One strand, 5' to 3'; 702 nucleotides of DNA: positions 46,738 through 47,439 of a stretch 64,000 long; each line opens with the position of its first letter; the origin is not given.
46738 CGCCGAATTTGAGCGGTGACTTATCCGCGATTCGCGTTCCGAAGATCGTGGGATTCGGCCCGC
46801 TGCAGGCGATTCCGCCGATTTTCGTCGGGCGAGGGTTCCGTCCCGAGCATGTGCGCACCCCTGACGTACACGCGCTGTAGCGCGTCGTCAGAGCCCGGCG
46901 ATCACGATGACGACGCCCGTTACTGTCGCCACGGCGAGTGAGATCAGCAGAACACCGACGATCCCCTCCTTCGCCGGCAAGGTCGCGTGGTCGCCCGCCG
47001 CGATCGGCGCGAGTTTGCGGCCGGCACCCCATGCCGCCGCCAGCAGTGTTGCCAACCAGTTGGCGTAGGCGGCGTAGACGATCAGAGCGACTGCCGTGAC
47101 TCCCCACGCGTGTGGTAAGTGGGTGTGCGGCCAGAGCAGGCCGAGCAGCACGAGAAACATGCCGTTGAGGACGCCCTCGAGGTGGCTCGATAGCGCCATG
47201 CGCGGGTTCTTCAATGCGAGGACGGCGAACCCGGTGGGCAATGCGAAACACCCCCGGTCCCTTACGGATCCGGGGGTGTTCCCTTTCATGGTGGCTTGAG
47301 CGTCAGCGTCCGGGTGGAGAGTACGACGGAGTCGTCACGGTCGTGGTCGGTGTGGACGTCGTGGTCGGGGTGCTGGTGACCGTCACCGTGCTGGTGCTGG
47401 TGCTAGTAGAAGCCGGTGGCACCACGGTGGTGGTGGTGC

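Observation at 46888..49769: Co-directional Rieske/DUF2231 - hemerythrin - small protein - SodC - membrane protein cluster next to whiB3: a candidate envelope redox/oxygen-radical module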

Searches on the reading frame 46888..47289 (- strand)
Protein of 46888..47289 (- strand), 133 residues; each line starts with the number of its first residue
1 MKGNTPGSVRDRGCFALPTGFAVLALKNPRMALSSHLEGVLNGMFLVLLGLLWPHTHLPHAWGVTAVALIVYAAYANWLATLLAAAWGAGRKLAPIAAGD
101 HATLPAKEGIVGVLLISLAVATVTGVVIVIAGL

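Call 4: search_protein_families(library=pfam, proteins=[window:46888-47289:-], max_evalue=0.01)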
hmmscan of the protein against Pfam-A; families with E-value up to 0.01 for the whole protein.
window:46888-47289:- (133 aa): 0 families

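Call 5: search_protein_families(library=ncbifam, proteins=[window:46888-47289:-], max_evalue=0.01)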
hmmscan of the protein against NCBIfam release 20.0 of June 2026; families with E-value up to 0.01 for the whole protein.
window:46888-47289:- (133 aa): 0 families

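Call 20: search_protein_families(library=pfam, proteins=[window:46888-47289:-], max_evalue=10)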
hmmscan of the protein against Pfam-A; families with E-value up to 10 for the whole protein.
window:46888-47289:- (133 aa): 1 family
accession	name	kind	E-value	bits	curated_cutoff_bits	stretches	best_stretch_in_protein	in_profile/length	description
PF24282.1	DUF7470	-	2.5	8.5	27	1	16-51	15-48/58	Family of unknown function (DUF7470)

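Call 22: find_homologous_proteins(query=window:46888-47289:-, max_evalue=0.001)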
Query window:46888-47289:- (133 aa): 778 proteins with E <= 0.001 among 1220 candidates; the best 120 are listed.
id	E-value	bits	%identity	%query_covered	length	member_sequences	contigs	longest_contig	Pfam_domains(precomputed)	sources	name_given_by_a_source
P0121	6.5e-78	278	100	100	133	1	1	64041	PF26512.2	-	-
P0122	9.4e-59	216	96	84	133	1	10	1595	PF26512.2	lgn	-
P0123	8.1e-52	193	87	84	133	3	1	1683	PF26512.2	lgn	-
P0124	2.6e-51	191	85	88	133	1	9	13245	PF26512.2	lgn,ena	-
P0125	1.9e-50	189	81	73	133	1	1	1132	PF26512.2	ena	-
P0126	2.8e-50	188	81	79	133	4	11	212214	PF26512.2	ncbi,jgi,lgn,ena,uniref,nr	ncbi:hydrogenase [Mycobacterium sp.]|jgi:(hydroxyamino)benzene mutase|uniref:hydrogenase n=1 Tax=Myc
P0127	2.8e-50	188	82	79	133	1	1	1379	PF26512.2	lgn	-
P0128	4.8e-50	187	81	77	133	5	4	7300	PF26512.2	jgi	jgi:hydroxylaminobenzene mutase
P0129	5.2e-50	187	78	77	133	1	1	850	PF26512.2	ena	-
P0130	6.9e-50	187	83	88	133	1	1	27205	PF26512.2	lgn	-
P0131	9.1e-50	186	82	77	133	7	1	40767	PF26512.2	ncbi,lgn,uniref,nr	ncbi:hydrogenase [Mycobacterium paraffinicum]|uniref:Hydrogenase n=1 Tax=Mycobacterium paraffinicum 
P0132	9.3e-50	186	83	77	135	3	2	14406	PF26512.2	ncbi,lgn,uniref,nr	ncbi:hydrogenase [Mycobacterium scrofulaceum]|uniref:Hydrogenase n=1 Tax=Mycobacterium scrofulaceum 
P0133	1.1e-49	186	83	74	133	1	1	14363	PF26512.2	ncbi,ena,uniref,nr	ncbi:MAG: hydrogenase [Mycobacterium sp.]|uniref:hydrogenase n=1 Tax=Mycobacterium sp. TaxID=1785 Re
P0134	1.3e-49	186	85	75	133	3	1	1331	PF26512.2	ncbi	-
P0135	1.6e-49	186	80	86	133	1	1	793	PF26512.2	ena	-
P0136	1.9e-49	185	80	75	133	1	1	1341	PF26512.2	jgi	jgi:(hydroxyamino)benzene mutase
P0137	2.1e-49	185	82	74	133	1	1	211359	PF26512.2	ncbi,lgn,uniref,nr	ncbi:hydrogenase [Mycobacterium sp. 663a-19]|uniref:hydrogenase n=1 Tax=Mycobacterium sp. 663a-19 Ta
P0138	2.1e-49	185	84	77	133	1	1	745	PF26512.2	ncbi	-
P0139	2.3e-49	185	82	79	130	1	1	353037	PF26512.2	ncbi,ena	-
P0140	2.6e-49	185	81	75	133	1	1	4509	PF26512.2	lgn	-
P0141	3.5e-49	185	80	79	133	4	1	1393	PF26512.2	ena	-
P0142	3.5e-49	185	79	72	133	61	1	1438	PF26512.2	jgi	jgi:hydroxylaminobenzene mutase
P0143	4.3e-49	184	80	72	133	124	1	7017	PF26512.2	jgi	-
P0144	4.6e-49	184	82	79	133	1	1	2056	PF26512.2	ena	-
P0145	4.7e-49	184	83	75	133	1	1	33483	PF26512.2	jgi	jgi:hydroxylaminobenzene mutase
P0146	4.8e-49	184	79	77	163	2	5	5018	PF26512.2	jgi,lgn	jgi:hydroxylaminobenzene mutase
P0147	5.6e-49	184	82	75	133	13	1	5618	PF26512.2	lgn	-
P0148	5.7e-49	184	79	84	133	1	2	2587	PF26512.2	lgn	-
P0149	5.8e-49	184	84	74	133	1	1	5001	PF26512.2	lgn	-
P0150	5.9e-49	184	80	88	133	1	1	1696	PF26512.2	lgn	-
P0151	6.8e-49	184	77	77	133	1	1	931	PF26512.2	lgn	-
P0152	6.8e-49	184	79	88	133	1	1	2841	PF26512.2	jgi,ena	-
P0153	6.9e-49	184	81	79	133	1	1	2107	PF26512.2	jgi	jgi:(hydroxyamino)benzene mutase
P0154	7.9e-49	183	82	68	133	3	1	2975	PF26512.2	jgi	jgi:(hydroxyamino)benzene mutase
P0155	8.3e-49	183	80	88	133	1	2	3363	PF26512.2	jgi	jgi:(hydroxyamino)benzene mutase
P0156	9.0e-49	183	80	86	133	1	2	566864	PF26512.2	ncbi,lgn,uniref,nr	ncbi:hydrogenase [Mycobacterium paraffinicum]|uniref:Hydrogenase n=1 Tax=Mycobacterium paraffinicum 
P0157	9.2e-49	183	78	74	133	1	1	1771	PF26512.2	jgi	jgi:(hydroxyamino)benzene mutase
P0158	9.5e-49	183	83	77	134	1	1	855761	PF26512.2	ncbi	-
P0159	9.7e-49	183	79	84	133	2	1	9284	PF26512.2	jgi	jgi:(hydroxyamino)benzene mutase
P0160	1.1e-48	183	83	76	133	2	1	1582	PF26512.2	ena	-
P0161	1.1e-48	183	84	74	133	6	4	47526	PF26512.2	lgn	-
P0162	1.1e-48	183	81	79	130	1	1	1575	PF26512.2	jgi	jgi:hydroxylaminobenzene mutase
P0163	1.1e-48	183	83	86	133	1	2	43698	PF26512.2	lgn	-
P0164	1.2e-48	183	81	79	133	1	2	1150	PF26512.2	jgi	jgi:hydroxylaminobenzene mutase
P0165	1.3e-48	183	81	76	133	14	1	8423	PF26512.2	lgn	-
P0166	1.3e-48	183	81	75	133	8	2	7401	PF26512.2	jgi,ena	-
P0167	1.3e-48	183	77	77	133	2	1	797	PF26512.2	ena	-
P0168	1.3e-48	183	84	69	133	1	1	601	PF26512.2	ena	-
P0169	1.4e-48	183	79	88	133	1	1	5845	PF26512.2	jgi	jgi:(hydroxyamino)benzene mutase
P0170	1.5e-48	182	77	77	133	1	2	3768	PF26512.2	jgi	jgi:(hydroxyamino)benzene mutase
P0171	1.6e-48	182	82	77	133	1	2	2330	PF26512.2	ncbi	-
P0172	1.6e-48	182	79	72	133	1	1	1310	PF26512.2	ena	-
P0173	1.7e-48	182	78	88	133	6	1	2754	PF26512.2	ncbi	ncbi:MAG: hydrogenase [Mycobacterium sp.]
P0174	1.7e-48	182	81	77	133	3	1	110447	PF26512.2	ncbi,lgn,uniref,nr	ncbi:hydrogenase [Mycobacterium sp. E342]|uniref:hydrogenase n=1 Tax=Mycobacterium sp. E342 TaxID=18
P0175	1.8e-48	182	84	73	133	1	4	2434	PF26512.2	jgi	jgi:hydroxylaminobenzene mutase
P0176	1.8e-48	182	78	79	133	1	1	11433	PF26512.2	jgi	jgi:hydroxylaminobenzene mutase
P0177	1.9e-48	182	81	83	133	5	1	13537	PF26512.2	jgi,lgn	jgi:hydroxylaminobenzene mutase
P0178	2.1e-48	182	80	88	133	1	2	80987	PF26512.2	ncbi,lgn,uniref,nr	ncbi:hydrogenase [Mycobacterium sp. E2327]|uniref:hydrogenase n=1 Tax=Mycobacterium sp. E2327 TaxID=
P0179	2.2e-48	182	79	79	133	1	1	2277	PF26512.2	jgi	jgi:hydroxylaminobenzene mutase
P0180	2.5e-48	182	76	77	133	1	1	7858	PF26512.2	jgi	jgi:hydroxylaminobenzene mutase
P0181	2.5e-48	182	79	84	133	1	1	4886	PF26512.2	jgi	jgi:(hydroxyamino)benzene mutase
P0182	2.6e-48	182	81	88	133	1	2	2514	PF26512.2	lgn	-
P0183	2.7e-48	182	79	77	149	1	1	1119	PF26512.2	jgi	jgi:(hydroxyamino)benzene mutase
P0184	3.2e-48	181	81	75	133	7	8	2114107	PF26512.2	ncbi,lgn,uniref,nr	ncbi:hydroxylaminobenzene mutase [Mycobacterium parascrofulaceum ATCC BAA-614]|uniref:Hydroxylaminob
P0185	3.3e-48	181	82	77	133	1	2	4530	PF26512.2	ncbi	-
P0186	3.5e-48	181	77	77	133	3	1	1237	PF26512.2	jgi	jgi:(hydroxyamino)benzene mutase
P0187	3.9e-48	181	81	75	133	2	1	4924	PF26512.2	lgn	-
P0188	4.8e-48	181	79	84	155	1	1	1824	PF26512.2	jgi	jgi:(hydroxyamino)benzene mutase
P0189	4.9e-48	181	83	75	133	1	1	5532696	PF26512.2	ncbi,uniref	ncbi:hydrogenase [Mycobacterium sp. M23085]|uniref:hydrogenase n=1 Tax=Mycobacterium sp. M23085 TaxI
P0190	5.3e-48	181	82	77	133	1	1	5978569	PF26512.2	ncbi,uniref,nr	ncbi:hydrogenase [Mycobacterium sp. SMC-2]|uniref:hydrogenase n=1 Tax=Mycobacterium sp. SMC-2 TaxID=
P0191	5.5e-48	181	82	77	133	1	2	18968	PF26512.2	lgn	-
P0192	5.5e-48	181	77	79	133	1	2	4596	PF26512.2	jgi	jgi:hydroxylaminobenzene mutase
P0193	5.9e-48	181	77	79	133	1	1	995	PF26512.2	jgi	jgi:hydroxylaminobenzene mutase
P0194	6.3e-48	180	78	79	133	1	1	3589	PF26512.2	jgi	jgi:hydroxylaminobenzene mutase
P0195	6.4e-48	180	78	79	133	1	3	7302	PF26512.2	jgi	jgi:hydroxylaminobenzene mutase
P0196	6.6e-48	180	77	79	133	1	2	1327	PF26512.2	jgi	jgi:hydroxylaminobenzene mutase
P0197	6.9e-48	180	84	68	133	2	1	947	PF26512.2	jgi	jgi:(hydroxyamino)benzene mutase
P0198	7.1e-48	180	80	77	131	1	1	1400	PF26512.2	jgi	jgi:hydroxylaminobenzene mutase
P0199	7.2e-48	180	77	79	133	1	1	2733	PF26512.2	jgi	jgi:hydroxylaminobenzene mutase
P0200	7.4e-48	180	81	74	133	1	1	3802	PF26512.2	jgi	jgi:(hydroxyamino)benzene mutase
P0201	7.6e-48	180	77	79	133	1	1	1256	PF26512.2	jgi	jgi:hydroxylaminobenzene mutase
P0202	7.6e-48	180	81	86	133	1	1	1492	PF26512.2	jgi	jgi:hydroxylaminobenzene mutase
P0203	7.9e-48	180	76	77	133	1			PF26512.2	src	-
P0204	8.2e-48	180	80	77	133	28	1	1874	PF26512.2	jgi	jgi:(hydroxyamino)benzene mutase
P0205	8.4e-48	180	80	84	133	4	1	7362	PF26512.2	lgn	-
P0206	9.9e-48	180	76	88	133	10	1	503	PF26512.2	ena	-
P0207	1.0e-47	180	79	77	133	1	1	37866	PF26512.2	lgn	-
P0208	1.1e-47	180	81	77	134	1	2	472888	PF26512.2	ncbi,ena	-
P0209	1.1e-47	180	79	86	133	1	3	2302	PF26512.2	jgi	jgi:(hydroxyamino)benzene mutase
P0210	1.1e-47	180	78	79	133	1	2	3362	PF26512.2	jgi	jgi:hydroxylaminobenzene mutase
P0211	1.3e-47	179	84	68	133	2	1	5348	PF26512.2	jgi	jgi:(hydroxyamino)benzene mutase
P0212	1.4e-47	179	80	88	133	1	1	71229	PF26512.2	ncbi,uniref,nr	ncbi:hydrogenase [Mycobacterium colombiense]|uniref:Hydrogenase n=1 Tax=Mycobacterium colombiense Ta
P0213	1.4e-47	179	84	81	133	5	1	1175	PF26512.2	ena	-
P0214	1.5e-47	179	78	79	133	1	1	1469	PF26512.2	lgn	-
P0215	1.5e-47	179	80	88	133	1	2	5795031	PF26512.2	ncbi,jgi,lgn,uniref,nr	ncbi:hydrogenase [Mycobacterium senriense]|jgi:hydroxylaminobenzene mutase|uniref:Hydrogenase n=1 Ta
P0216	1.6e-47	179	78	84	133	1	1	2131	PF26512.2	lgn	-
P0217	1.6e-47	179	80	86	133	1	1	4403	PF26512.2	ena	-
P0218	1.7e-47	179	78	79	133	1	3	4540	PF26512.2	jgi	jgi:hydroxylaminobenzene mutase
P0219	1.9e-47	179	77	79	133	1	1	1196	PF26512.2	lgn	-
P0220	2.0e-47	179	76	79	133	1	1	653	PF26512.2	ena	-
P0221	2.2e-47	179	80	73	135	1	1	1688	PF26512.2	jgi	jgi:(hydroxyamino)benzene mutase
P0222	2.3e-47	179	80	76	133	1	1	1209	PF26512.2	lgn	-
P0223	2.3e-47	179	80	88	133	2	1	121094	PF26512.2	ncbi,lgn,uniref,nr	ncbi:hydrogenase [Mycobacterium sp. E2733]|uniref:hydrogenase n=1 Tax=Mycobacterium sp. E2733 TaxID=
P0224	2.5e-47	179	74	79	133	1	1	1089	PF26512.2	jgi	jgi:(hydroxyamino)benzene mutase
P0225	2.6e-47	178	79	74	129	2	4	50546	PF26512.2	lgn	-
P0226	2.8e-47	178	77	84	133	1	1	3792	PF26512.2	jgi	jgi:hydroxylaminobenzene mutase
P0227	2.9e-47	178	77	79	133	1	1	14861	PF26512.2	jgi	jgi:(hydroxyamino)benzene mutase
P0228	3.0e-47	178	77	79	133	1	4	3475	PF26512.2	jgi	jgi:(hydroxyamino)benzene mutase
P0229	3.3e-47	178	78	74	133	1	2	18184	PF26512.2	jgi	jgi:(hydroxyamino)benzene mutase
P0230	3.6e-47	178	79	84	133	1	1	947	PF26512.2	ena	-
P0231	3.9e-47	178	76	84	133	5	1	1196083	PF26512.2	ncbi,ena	-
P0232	3.9e-47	178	83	68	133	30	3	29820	PF26512.2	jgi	jgi:hydroxylaminobenzene mutase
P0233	4.0e-47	178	77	77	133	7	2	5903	PF26512.2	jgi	jgi:(hydroxyamino)benzene mutase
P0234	4.1e-47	178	78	88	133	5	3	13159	PF26512.2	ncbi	ncbi:MAG: hydrogenase [Mycobacterium sp.]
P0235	4.6e-47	178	79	77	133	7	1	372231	PF26512.2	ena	-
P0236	4.7e-47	178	79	75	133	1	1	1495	PF26512.2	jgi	jgi:hydroxylaminobenzene mutase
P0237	4.8e-47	178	78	84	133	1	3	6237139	PF26512.2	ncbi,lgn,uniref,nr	ncbi:hydrogenase [Mycobacterium conspicuum]|uniref:Hydrogenase n=1 Tax=Mycobacterium conspicuum TaxI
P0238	5.0e-47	178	79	88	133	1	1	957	PF26512.2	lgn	-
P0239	5.6e-47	177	76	77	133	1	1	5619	PF26512.2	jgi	jgi:(hydroxyamino)benzene mutase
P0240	5.6e-47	177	76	84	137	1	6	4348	PF26512.2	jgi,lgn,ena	jgi:(hydroxyamino)benzene mutase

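Call 38: search_solved_structures(query=A2, max_evalue=10, show_alignments=2)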
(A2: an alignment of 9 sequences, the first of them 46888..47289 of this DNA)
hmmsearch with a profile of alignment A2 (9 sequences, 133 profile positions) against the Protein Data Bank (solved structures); distinct sequences matched with E-value up to 10: 0.

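Call 41: find_encoding_contigs(protein=P0122, flank=3000, max_places=3)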
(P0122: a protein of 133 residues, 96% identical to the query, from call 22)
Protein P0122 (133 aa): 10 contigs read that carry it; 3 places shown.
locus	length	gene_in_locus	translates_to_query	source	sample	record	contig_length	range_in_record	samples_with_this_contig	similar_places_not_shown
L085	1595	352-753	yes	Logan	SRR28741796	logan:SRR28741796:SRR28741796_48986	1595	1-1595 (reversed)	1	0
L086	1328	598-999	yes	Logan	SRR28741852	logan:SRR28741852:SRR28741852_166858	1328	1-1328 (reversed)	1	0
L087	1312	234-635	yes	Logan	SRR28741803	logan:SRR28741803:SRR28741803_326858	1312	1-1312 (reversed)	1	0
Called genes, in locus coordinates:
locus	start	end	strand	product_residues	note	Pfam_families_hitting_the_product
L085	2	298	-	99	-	?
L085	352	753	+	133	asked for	PF26512:SOI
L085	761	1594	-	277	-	?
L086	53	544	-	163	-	-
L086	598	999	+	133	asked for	PF26512:SOI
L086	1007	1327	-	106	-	?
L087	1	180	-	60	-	?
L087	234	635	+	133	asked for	PF26512:SOI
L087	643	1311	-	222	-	?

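Call 71: find_encoding_contigs(protein=P0237, flank=6000, max_places=2)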
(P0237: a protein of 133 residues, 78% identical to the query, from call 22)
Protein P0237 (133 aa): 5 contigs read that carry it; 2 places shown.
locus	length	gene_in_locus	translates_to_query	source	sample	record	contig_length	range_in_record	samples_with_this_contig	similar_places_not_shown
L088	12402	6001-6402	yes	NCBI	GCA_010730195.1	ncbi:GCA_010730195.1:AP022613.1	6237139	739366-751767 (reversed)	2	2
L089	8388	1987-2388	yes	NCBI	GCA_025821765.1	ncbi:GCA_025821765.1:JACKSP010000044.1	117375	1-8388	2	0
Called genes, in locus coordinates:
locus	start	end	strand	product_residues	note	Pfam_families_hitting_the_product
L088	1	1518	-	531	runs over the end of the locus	PF00478:IMPDH, PF03060:NMO (faint), PF00571:CBS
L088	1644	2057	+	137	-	PF17252:DUF5319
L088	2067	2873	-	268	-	PF16751:RsdA_SigD_bd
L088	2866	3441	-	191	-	PF04542:Sigma70_r2, PF08281:Sigma70_r4_2, PF04545:Sigma70_r4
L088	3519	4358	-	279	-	-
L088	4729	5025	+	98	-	PF02467:Whib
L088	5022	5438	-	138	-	PF01042:Ribonuc_L-PSP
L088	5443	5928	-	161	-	-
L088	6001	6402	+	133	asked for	PF26512:SOI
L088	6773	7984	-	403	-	PF00890:FAD_binding_2 (faint), PF01266:DAO (faint), PF01494:FAD_binding_3, PF04820:Trp_halogenase (faint), PF13450:NAD_binding_8 (weak)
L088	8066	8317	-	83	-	PF05016:ParE_toxin (weak)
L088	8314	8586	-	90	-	PF02604:PhdYeFM_antitox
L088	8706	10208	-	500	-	PF00672:HAMP, PF00211:Guanylate_cyc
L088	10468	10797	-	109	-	-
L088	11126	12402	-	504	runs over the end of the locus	PF00672:HAMP, PF00211:Guanylate_cyc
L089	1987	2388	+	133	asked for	PF26512:SOI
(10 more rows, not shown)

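Call 72: find_encoding_contigs(protein=P0184, flank=6000, max_places=2)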
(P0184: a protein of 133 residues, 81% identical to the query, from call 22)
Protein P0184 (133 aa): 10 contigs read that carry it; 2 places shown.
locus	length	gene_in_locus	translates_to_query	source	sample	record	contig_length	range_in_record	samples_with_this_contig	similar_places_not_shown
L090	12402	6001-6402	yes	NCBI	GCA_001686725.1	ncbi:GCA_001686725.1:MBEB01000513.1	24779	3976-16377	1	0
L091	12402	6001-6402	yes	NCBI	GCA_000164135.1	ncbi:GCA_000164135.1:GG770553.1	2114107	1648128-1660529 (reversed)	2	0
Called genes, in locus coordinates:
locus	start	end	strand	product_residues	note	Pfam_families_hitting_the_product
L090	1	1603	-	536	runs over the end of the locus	PF00478:IMPDH, PF03060:NMO (faint), PF00571:CBS, PF01070:FMN_dh (faint)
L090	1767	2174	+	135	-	PF17252:DUF5319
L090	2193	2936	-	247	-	PF16751:RsdA_SigD_bd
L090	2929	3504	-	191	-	PF04542:Sigma70_r2, PF08281:Sigma70_r4_2, PF04545:Sigma70_r4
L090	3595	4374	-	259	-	-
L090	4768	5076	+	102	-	PF02467:Whib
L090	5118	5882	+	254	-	PF00080:Sod_Cu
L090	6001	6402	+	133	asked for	PF26512:SOI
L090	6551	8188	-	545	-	PF00118:Cpn60_TCP1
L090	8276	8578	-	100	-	PF00166:Cpn10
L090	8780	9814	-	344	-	PF00814:TsaD, PF22521:HypF_C_2 (weak)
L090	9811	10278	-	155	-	PF00583:Acetyltransf_1, PF13673:Acetyltransf_10, PF13508:Acetyltransf_7, PF08445:FR47 (weak)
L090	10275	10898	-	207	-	PF00814:TsaD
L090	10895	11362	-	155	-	PF02367:TsaE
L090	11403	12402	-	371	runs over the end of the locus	PF12146:Hydrolase_4, PF00561:Abhydrolase_1, PF12697:Abhydrolase_6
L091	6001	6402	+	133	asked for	PF26512:SOI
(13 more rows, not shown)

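Call 74: predict_structure(alignment_id=A6)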
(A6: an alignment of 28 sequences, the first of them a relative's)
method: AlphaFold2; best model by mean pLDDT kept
length: 133 residues; sequences in the alignment: 28
mean_pLDDT: 85.0   pTM: 0.75
mean pLDDT of the five models: 85.0, 83.4, 63.3, 60.0, 59.1
residues with pLDDT >= 90: 48; 70-90: 69; 50-70: 16; < 50: 0
segments of 3 or more residues with pLDDT < 50: none
pLDDT, mean of each block of 10 residues (from residue 1): 91 91 86 91 92 79 87 90 84 58 80 89 89 76
secondary structure, 60 per line:
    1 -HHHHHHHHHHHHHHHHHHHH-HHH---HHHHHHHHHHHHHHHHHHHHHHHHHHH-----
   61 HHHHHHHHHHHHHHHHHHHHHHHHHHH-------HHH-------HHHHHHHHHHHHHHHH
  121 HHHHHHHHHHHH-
elements in order: H2-21 H29-55 H61-87 H105-132

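Call 78: fold_search(model_id=the predicted structure, library=pdb)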
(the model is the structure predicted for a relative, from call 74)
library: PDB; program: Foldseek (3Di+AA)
matches with E <= 10: 99; with E <= 0.001: 0
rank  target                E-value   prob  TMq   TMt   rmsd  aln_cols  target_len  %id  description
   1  8pnu_A                7.9e-02  1.00  0.59  0.52   6.2       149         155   17  Cryo-EM structure of styrene oxide isomerase bound to benzylamine inhibitor (released 2024-04-03)
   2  8k7t_B                6.8e-01  0.41  0.34  0.29   9.1       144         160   13  Mouse Fc epsilon RI in complex with mIgE Fc (released 2024-07-17)
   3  8y81_B                7.9e-01  0.44  0.36  0.31   9.2       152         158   18  Structure of the ige-fc bound to its high affinity receptor fc(epsilon)ri (released 2024-07-10)
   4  7uw9_c                8.8e-01  0.21  0.29  0.26   8.7       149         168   16  Citrus V-ATPase State 1, H in contact with subunit a (released 2022-07-06)
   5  8a6m_MODEL_1_A        1.4e+00  0.33  0.36  0.33   8.4       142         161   10  Phosphatidylserine-dependent synaptic vesicle membrane sculpting by synaptogyrin (released 2023-05-24)
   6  5n2r                  1.5e+00  0.18  0.32  0.16   9.1       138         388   17  Crystal structure of stabilized A2A adenosine receptor A2AR-StaR2-bRIL in complex with PSB36 at 2.8A resolution (released 2017-07-26)
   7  8irt_R                1.7e+00  0.14  0.29  0.18   9.4       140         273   13  Dopamine Receptor D3R-Gi-Rotigotine complex (released 2023-06-07)
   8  5xra                  1.8e+00  0.18  0.33  0.15   8.9       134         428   16  Crystal structure of the human CB1 in complex with agonist AM11542 (released 2017-07-12)
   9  7ytj_E                2.5e+00  0.30  0.35  0.08  16.4       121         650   16  Cryo-EM structure of VTC complex (released 2023-02-22)
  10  8iys_R                2.6e+00  0.20  0.38  0.23   8.4       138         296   13  TUG891-bound FFAR4 in complex with Gq (released 2023-06-21)
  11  9umg_E                2.6e+00  0.14  0.29  0.12  18.2       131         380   16  Cryo-EM structure of VTC complex(Vtc5/Vtc4/Vtc3/Vtc1) (released 2026-01-21)
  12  9p86_R                2.9e+00  0.16  0.38  0.22   8.6       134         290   17  NTSR1-G11-NTS(8-13) Complex in the Canonical, AHD Open State (C-Open-Apo) (released 2026-03-25)
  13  7ts0_P                2.9e+00  0.10  0.30  0.17   9.4       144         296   12  Cryo-EM structure of corticotropin releasing factor receptor 2 bound to Urocortin 1 and coupled with heterotrimeric Go (released 2022-11-09)
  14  9z6w_E                3.0e+00  0.15  0.36  0.35   8.4       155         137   15  The structure of TMD with 4 TARPs from all native AMPA receptor subtypes (released 2026-02-04)
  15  8yvu_B                3.2e+00  0.15  0.36  0.31   9.5       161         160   12  structure of Ige receptor (released 2024-11-06)
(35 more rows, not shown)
